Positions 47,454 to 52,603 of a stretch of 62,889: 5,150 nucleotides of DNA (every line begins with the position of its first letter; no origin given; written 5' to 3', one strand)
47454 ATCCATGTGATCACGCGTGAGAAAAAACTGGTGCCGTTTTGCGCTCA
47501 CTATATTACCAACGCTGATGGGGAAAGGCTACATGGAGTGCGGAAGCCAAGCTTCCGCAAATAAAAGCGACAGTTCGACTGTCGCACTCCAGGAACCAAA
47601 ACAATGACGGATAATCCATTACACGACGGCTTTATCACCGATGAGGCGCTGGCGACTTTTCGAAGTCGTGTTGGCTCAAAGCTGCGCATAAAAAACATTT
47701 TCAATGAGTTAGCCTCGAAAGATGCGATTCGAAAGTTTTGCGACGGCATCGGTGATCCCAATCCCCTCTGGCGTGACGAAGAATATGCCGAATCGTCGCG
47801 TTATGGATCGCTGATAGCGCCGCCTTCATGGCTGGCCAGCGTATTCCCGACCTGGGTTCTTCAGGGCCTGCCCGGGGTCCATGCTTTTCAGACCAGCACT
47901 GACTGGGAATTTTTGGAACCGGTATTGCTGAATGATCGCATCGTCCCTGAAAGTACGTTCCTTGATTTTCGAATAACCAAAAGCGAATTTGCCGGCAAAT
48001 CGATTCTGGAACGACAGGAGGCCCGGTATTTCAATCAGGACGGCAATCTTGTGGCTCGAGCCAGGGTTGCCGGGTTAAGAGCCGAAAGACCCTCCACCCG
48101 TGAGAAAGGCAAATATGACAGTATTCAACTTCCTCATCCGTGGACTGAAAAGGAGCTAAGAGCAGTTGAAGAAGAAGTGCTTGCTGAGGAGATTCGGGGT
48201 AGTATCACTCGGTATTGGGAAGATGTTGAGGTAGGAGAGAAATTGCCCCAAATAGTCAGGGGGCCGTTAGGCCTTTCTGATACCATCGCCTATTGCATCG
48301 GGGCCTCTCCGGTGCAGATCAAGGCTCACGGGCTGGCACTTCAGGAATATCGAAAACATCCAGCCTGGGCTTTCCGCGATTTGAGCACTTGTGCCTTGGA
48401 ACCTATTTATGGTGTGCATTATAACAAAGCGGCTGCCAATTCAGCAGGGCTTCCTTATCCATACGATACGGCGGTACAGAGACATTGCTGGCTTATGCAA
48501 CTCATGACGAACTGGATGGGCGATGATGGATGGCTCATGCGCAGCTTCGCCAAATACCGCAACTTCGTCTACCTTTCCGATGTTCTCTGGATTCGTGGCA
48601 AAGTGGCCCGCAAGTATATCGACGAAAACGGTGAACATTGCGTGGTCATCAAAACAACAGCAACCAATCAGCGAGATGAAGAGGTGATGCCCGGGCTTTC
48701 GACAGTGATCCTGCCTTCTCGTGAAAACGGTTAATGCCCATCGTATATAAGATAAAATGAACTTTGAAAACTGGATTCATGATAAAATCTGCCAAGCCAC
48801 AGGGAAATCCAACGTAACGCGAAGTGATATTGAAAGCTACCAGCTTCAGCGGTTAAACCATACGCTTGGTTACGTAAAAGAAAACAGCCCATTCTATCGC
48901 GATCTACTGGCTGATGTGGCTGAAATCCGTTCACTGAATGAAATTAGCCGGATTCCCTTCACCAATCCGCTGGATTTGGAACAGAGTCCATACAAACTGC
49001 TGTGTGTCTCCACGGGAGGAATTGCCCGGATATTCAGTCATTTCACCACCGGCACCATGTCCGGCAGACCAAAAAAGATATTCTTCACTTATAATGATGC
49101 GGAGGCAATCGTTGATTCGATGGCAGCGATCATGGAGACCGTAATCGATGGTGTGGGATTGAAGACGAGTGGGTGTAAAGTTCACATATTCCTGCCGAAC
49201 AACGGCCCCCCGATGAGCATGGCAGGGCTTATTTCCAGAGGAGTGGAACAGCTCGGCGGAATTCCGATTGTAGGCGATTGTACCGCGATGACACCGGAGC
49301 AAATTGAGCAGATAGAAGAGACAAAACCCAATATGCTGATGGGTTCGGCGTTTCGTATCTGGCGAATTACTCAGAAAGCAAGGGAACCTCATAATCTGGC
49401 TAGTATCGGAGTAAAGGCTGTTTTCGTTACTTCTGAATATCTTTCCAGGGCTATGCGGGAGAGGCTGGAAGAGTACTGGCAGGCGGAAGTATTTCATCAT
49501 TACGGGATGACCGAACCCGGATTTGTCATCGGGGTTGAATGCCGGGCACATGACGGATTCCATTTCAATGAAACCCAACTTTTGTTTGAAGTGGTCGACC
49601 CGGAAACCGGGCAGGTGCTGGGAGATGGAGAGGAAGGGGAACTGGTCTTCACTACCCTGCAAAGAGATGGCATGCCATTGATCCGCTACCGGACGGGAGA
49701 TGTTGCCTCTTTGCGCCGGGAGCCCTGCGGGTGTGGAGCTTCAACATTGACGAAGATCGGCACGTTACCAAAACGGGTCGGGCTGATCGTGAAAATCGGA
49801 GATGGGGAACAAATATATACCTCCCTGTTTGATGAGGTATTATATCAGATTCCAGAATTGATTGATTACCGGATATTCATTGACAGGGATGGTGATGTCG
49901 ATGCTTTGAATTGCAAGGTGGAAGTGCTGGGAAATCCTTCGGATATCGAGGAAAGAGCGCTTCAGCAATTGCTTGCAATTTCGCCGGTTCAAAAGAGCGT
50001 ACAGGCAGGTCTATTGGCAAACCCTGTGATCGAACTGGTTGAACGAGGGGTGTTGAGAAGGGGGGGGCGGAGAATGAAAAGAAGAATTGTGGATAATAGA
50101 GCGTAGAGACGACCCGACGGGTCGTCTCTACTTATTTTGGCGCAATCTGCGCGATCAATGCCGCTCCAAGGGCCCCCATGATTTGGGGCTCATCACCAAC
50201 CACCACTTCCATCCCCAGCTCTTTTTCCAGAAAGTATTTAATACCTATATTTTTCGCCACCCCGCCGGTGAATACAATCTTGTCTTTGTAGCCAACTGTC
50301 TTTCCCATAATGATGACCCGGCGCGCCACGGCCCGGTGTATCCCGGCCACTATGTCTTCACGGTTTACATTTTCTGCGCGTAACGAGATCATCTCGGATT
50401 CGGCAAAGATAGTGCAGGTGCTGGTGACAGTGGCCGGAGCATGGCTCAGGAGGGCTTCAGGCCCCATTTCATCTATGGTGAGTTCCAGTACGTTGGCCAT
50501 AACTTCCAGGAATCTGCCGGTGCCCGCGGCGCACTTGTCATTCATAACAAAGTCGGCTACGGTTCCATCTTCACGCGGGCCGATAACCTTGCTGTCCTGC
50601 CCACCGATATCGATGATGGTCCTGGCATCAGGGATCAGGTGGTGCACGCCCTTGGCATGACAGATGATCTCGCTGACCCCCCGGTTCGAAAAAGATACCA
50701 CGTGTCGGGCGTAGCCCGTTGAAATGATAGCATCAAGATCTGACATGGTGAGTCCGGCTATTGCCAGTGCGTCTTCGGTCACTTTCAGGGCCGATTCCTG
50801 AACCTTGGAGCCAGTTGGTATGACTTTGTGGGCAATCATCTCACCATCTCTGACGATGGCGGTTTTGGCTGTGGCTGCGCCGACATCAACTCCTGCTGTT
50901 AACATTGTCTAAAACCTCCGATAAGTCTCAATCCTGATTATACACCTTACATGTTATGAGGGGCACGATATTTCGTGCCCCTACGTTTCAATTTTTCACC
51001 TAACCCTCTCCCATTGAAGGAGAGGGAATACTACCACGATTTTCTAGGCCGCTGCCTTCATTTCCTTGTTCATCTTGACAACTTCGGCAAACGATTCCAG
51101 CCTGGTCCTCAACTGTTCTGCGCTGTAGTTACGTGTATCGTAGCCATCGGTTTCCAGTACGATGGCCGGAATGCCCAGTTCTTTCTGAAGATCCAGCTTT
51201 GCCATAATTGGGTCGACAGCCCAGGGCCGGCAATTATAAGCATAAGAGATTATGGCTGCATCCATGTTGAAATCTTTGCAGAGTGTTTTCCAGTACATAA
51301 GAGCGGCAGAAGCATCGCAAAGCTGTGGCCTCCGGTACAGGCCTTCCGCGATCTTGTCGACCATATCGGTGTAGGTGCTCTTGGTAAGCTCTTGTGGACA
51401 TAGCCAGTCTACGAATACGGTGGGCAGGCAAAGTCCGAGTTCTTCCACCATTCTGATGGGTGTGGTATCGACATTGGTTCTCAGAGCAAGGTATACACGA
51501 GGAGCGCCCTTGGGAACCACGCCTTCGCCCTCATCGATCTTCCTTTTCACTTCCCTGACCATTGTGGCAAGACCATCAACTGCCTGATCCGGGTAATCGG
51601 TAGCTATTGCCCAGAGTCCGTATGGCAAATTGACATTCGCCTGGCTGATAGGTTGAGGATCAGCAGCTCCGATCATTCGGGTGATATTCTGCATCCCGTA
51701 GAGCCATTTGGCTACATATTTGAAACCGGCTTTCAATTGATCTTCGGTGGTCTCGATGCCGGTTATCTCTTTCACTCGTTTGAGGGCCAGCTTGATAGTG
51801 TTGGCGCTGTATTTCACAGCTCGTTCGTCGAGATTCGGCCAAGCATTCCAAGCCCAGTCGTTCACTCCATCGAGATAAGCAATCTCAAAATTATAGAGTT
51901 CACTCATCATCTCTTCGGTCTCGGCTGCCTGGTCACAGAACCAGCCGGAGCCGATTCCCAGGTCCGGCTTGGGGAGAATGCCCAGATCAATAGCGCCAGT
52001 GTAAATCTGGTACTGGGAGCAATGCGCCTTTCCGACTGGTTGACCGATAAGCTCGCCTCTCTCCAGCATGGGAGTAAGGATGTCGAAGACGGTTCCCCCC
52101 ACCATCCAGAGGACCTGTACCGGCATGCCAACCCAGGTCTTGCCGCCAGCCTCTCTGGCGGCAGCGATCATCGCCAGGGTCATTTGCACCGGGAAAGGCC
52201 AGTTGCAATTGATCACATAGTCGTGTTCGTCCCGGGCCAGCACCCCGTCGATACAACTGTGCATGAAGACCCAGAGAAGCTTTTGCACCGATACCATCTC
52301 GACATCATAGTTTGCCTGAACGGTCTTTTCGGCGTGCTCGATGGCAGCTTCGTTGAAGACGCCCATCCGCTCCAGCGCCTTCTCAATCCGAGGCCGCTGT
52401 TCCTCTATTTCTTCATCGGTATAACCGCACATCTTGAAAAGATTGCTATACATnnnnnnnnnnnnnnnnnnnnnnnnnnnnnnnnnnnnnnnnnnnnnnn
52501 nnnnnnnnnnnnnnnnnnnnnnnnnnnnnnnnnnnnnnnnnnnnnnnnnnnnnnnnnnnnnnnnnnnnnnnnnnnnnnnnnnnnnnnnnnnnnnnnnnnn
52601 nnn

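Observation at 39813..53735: A shared promoter and operator-like box ties the divergent Rrf2 genes, an 11-gene operon and the convergent Hgd-like operon into one candidate regulon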

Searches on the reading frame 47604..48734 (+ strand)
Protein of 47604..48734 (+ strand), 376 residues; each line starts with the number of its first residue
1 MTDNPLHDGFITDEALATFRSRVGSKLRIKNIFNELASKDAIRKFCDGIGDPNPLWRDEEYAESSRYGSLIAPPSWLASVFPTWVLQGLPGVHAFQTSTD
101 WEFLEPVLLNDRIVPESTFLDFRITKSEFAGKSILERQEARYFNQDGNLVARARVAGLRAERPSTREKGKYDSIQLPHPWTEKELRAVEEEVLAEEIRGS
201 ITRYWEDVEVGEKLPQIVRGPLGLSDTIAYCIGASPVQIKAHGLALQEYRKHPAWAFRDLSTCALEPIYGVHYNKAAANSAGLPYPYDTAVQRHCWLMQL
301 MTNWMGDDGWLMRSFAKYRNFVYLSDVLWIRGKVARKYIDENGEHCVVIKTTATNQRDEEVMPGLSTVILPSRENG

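Call 6: search_protein_families(library=pfam, proteins=[window:47604-48734:+], max_evalue=0.01)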
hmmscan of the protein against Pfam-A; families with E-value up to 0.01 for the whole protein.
window:47604-48734:+ (376 aa): 2 families
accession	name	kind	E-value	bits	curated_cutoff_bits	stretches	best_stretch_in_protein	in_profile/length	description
PF13452.11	FAS1_DH_region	-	1.2e-17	64.8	22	1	38-152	15-131/132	FAS1-like, dehydratase domain region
PF01575.25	MaoC_dehydratas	-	5e-05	23.3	27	1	39-117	20-99/123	MaoC like domain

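Call 12: search_protein_families(library=ncbifam, proteins=[window:47604-48734:+], max_evalue=0.001)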
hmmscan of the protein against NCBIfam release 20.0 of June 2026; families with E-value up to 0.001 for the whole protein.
window:47604-48734:+ (376 aa): 3 families
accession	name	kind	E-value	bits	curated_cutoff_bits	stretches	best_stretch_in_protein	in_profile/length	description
NF006045.0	PRK08190.1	subfamily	6.6e-10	38.4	282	1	36-152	25-134/467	bifunctional enoyl-CoA hydratase/phosphate acetyltransferase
NF040620.1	fused_HadA_HadB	exception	2.7e-08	33.7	350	1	38-154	14-140/329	fused (3R)-hydroxyacyl-ACP dehydratase subunits HadA/HadB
NF040624.1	HadA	equivalog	1.1e-06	29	180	0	38-150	14-128/144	(3R)-hydroxyacyl-ACP dehydratase subunit HadA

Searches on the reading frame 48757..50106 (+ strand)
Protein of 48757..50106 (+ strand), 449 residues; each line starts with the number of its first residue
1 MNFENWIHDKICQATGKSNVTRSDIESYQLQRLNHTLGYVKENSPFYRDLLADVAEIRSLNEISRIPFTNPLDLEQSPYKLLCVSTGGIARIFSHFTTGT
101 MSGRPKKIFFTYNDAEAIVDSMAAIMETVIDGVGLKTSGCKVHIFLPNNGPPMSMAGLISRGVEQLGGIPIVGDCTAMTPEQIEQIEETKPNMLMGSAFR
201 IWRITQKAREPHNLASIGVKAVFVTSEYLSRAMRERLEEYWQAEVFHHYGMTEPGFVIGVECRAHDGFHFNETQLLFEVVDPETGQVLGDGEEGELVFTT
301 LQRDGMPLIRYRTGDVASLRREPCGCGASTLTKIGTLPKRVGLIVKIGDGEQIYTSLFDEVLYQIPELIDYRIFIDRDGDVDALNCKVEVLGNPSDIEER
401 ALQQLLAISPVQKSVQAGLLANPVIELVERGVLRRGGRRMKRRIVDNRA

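Call 6: search_protein_families(library=pfam, proteins=[window:48757-50106:+], max_evalue=0.01)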
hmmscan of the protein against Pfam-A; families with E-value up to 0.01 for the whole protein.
window:48757-50106:+ (449 aa): 2 families
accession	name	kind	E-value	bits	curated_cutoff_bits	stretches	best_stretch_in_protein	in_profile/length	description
PF00501.34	AMP-binding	-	3.1e-09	36.6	29.9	1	178-298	243-374/384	AMP-binding enzyme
PF14535.12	AMP-binding_C_2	-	3.6e-08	34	25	1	350-448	1-96/96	AMP-binding enzyme C-terminal domain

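Call 12: search_protein_families(library=ncbifam, proteins=[window:48757-50106:+], max_evalue=0.001)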
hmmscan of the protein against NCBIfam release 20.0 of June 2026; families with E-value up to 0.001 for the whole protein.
window:48757-50106:+ (449 aa): 7 families
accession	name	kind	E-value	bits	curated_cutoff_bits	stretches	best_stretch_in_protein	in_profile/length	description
NF045666.1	DVU1553_fam_AMP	equivalog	1.2e-96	323.7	300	1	3-340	3-330/331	DVU_1553 family AMP-dependent CoA ligase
NF041878.1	paak_haloarch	equivalog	2.3e-54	184.6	700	1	19-448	7-427/427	phenylacetate--CoA ligase PaaK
TIGR02155.1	PA_CoA_ligase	equivalog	3.5e-49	167.5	646.3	1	21-448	4-422/422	phenylacetate--CoA ligase PaaK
NF053551.1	FlxY_rubin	equivalog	2.9e-42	144.9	520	1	21-397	5-379/424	flexirubin biosynthesis putative acyl-CoA ligase FlxY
NF041217.1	BagE_FevW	exception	2e-28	99.6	800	1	23-442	11-407/424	bagremycin/ferroverdin synthetase BagE/FevW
TIGR03335.1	F390_ftsA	equivalog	7.2e-25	87.6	458.7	1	20-331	9-321/445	coenzyme F390 synthetase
TIGR02304.1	aden_form_hyp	equivalog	6.3e-14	51.8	251.9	1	180-407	177-395/430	F390 synthetase-related protein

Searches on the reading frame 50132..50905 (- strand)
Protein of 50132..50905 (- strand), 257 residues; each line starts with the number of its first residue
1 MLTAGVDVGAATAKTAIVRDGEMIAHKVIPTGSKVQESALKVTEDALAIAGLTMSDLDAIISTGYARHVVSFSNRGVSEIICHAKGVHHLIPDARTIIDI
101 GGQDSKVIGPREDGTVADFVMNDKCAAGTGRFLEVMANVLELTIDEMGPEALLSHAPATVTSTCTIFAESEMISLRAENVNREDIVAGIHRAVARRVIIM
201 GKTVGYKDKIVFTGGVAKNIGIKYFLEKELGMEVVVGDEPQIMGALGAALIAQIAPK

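Call 6: search_protein_families(library=pfam, proteins=[window:50132-50905:-], max_evalue=0.01)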
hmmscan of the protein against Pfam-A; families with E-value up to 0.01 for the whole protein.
window:50132-50905:- (257 aa): 3 families
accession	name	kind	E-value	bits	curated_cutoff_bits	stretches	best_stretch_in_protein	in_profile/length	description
PF01869.26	BcrAD_BadFG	-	5.8e-56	190.4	31.5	1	5-252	2-271/271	BadF/BadG/BcrA/BcrD ATPase family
PF06723.19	MreB_Mbl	-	0.0011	18.3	27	0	208-251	275-318/327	MreB/Mbl protein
PF14450.12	FtsA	-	0.0012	19.6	31.8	0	4-34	1-31/127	Cell division protein FtsA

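Call 13: search_protein_families(library=ncbifam, proteins=[window:50132-50905:-], max_evalue=0.001)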
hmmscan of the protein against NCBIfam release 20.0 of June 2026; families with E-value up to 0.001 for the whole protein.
window:50132-50905:- (257 aa): 6 families
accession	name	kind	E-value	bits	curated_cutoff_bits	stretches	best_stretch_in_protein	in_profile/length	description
TIGR00241.1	CoA_E_activ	domain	5.1e-79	265.3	125.4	1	3-251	2-248/248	acyl-CoA dehydratase activase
TIGR03192.1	benz_CoA_bzdQ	equivalog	4e-51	174.2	380.2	1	2-252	33-286/293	benzoyl-CoA reductase, bzd-type, subunit Q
TIGR02259.1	benz_CoA_red_A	equivalog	1e-44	153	578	1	53-248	227-428/432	benzoyl-CoA reductase subunit A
TIGR03286.1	methan_mark_15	hypoth_equivalog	6.4e-36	124.2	455.75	1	2-252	145-401/404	methanogenesis marker 15 protein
TIGR02261.1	benz_CoA_red_D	equivalog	1.3e-31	109.7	312.85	1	2-250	2-260/262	benzoyl-CoA reductase subunit D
NF011660.0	PRK15080.1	equivalog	0.00037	19.8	182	0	198-252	218-273/277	ethanolamine utilization protein EutJ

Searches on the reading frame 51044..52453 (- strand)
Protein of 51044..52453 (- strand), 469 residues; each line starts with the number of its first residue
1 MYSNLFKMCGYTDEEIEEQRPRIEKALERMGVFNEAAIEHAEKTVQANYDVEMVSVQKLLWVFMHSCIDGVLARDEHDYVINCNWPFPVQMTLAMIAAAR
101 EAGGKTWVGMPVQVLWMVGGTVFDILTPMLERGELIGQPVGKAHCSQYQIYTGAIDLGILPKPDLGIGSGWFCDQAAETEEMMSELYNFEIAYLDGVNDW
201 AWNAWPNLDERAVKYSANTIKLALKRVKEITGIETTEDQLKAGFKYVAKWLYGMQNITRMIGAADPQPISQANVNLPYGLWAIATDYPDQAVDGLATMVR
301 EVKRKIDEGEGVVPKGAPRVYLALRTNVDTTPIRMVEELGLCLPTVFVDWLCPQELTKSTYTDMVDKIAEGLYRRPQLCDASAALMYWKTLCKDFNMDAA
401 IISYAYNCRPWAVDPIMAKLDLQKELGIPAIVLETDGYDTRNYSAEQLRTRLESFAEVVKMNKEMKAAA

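Call 6: search_protein_families(library=pfam, proteins=[window:51044-52453:-], max_evalue=0.01)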
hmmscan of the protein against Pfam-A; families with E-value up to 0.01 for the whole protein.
window:51044-52453:- (469 aa): 1 family
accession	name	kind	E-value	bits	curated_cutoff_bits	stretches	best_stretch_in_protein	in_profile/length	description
PF06050.19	HGD-D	-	1.5e-30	107.4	28.4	1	154-458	49-341/342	2-hydroxyglutaryl-CoA dehydratase, D-component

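Call 13: search_protein_families(library=ncbifam, proteins=[window:51044-52453:-], max_evalue=0.001)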
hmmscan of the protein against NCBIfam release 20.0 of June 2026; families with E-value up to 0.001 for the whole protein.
window:51044-52453:- (469 aa): 4 families
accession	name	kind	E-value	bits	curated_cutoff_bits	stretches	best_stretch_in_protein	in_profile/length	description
NF040772.1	double_cubane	equivalog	1.1e-11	44.5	350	1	210-458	123-371/372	double-cubane-cluster-containing anaerobic reductase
NF052455.1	HyiscapDhHadB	equivalog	5.2e-06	25.4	750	0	391-462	326-397/398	(R)-2-hydroxyisocaproyl-CoA dehydratase subunit alpha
NF052456.1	HyiscapDhHadC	equivalog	0.00036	19.6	700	0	392-458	309-371/372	(R)-2-hydroxyisocaproyl-CoA dehydratase subunit beta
TIGR02260.1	benz_CoA_red_B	equivalog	0.00066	18.5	486.55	0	392-458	346-412/413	benzoyl-CoA reductase subunit B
